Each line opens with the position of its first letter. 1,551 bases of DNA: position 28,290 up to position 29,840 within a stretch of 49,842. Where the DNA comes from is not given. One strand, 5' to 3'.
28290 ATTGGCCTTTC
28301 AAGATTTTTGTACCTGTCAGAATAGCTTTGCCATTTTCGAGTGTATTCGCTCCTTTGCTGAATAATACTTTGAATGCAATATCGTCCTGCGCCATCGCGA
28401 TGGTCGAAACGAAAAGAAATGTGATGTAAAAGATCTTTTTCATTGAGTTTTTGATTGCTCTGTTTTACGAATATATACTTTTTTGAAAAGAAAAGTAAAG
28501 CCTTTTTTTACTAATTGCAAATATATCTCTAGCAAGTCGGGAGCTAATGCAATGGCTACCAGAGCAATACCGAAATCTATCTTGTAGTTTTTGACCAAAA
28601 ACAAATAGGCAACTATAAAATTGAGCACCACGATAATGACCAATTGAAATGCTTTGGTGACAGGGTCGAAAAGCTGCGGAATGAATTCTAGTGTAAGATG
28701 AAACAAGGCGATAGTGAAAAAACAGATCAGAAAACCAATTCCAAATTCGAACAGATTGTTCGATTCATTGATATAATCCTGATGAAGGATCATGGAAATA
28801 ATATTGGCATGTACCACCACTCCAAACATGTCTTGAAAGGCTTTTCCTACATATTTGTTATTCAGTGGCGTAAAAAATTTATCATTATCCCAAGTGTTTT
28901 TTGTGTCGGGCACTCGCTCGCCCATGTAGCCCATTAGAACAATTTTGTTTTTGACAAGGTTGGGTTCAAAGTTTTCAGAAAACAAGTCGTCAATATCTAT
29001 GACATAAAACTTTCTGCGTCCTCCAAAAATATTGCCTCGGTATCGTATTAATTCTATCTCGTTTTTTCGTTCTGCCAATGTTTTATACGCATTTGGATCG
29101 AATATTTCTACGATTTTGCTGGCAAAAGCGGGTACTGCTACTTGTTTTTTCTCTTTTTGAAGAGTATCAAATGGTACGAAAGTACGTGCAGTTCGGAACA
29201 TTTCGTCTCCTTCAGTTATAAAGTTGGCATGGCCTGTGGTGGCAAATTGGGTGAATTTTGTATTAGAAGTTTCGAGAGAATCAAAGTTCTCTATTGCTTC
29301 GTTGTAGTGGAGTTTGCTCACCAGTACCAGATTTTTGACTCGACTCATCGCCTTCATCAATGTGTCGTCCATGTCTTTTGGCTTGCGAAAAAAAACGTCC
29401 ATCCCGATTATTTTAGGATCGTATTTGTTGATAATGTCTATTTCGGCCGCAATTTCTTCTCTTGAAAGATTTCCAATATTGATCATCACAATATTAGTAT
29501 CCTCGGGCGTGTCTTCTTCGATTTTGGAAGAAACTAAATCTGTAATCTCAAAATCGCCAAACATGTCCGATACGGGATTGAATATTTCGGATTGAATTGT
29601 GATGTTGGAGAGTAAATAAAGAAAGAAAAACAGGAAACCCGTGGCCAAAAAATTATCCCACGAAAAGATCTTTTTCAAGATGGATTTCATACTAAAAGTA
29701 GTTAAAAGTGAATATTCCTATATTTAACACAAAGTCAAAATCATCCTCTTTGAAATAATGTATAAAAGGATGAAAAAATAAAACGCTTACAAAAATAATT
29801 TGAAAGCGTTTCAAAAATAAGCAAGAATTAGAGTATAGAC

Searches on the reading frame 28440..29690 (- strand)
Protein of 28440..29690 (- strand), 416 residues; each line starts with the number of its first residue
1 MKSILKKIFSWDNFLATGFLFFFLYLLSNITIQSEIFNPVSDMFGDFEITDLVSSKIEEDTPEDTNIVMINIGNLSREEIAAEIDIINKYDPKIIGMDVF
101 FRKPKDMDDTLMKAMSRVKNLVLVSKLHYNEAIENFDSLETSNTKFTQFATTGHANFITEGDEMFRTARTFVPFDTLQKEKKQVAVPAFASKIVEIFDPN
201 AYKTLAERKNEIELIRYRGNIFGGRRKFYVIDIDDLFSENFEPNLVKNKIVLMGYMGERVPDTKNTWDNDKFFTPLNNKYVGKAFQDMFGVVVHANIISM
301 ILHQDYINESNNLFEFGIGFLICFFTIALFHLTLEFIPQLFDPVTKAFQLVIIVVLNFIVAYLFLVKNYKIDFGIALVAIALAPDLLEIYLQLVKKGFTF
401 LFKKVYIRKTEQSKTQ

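Call 64: search_protein_families(library=pfam, proteins=[window:28440-29690:-], max_evalue=0.001)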
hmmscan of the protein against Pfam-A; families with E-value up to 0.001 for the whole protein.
window:28440-29690:- (416 aa): 1 family
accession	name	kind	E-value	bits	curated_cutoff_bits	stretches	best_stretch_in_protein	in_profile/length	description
PF05226.16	CHASE2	-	3.5e-23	82.9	26.3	1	74-323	51-249/257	CHASE2 domain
